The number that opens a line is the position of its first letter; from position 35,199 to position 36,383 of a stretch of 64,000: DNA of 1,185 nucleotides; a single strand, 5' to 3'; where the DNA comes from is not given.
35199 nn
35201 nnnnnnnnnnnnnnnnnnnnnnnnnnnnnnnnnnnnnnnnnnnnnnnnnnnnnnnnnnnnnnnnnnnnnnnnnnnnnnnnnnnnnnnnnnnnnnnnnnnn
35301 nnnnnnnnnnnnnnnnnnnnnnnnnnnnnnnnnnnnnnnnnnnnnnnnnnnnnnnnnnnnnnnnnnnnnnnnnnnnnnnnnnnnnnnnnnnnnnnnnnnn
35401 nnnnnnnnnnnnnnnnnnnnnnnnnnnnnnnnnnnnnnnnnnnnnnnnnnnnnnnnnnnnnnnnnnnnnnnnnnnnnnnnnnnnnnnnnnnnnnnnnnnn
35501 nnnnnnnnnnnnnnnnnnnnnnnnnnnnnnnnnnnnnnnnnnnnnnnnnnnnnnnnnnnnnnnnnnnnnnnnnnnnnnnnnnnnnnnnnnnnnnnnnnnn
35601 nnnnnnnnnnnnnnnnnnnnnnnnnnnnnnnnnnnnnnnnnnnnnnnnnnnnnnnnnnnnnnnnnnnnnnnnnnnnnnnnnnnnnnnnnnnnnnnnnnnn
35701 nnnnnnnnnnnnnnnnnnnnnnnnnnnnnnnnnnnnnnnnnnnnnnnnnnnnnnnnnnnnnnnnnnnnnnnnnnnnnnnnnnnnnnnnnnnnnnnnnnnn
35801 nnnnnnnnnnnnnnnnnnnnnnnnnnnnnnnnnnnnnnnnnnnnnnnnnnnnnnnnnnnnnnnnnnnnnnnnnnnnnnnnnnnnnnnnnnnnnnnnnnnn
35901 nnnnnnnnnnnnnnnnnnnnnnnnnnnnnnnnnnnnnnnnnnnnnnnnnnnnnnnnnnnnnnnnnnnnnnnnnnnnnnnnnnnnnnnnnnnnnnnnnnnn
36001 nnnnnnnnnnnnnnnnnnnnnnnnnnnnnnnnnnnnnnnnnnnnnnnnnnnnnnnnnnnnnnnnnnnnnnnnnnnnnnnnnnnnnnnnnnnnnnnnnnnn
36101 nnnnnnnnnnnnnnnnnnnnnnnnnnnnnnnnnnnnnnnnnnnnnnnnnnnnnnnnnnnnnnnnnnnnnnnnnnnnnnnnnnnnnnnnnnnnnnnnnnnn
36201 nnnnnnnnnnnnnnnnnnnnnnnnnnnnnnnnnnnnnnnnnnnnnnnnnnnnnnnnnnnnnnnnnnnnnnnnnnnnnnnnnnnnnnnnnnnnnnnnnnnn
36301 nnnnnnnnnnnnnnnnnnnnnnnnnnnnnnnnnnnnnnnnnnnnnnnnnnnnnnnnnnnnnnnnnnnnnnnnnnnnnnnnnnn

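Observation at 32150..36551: Nested insertion: a 2.1-kb IS sits 25 bp inside the right end of an IS1634-like element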

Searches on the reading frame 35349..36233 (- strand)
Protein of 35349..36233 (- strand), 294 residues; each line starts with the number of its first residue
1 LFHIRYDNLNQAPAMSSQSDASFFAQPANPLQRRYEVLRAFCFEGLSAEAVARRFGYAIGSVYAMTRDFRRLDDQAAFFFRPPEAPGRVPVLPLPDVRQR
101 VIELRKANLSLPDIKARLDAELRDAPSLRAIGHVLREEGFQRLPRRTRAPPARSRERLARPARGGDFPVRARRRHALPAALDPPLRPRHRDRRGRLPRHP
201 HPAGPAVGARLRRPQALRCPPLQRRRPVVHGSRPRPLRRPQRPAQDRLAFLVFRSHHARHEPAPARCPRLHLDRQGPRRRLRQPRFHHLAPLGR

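Call 4: search_protein_families(library=pfam, proteins=[window:35349-36233:-], max_evalue=0.01)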
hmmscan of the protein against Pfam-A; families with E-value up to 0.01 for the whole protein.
window:35349-36233:- (294 aa): 0 families

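Call 18: search_protein_families(library=ncbifam, proteins=[window:35349-36191:-], max_evalue=0.001)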
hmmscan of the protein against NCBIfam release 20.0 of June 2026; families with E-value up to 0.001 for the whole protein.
window:35349-36191:- (280 aa): 2 families
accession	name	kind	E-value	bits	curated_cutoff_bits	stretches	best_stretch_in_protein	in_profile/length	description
NF033577.2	transpos_IS481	equivalog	1.2e-06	28.3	224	1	20-141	2-122/284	IS481 family transposase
NF033545.0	transpos_IS630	equivalog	0.00067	19.2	100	1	26-139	7-122/299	IS630 family transposase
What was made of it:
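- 35791..36191 (-): N-terminal (helix-turn-helix) part of the inner transposase reading frame. Weak matches to the N-terminal regions of IS481 and IS630 transposases (call 18).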
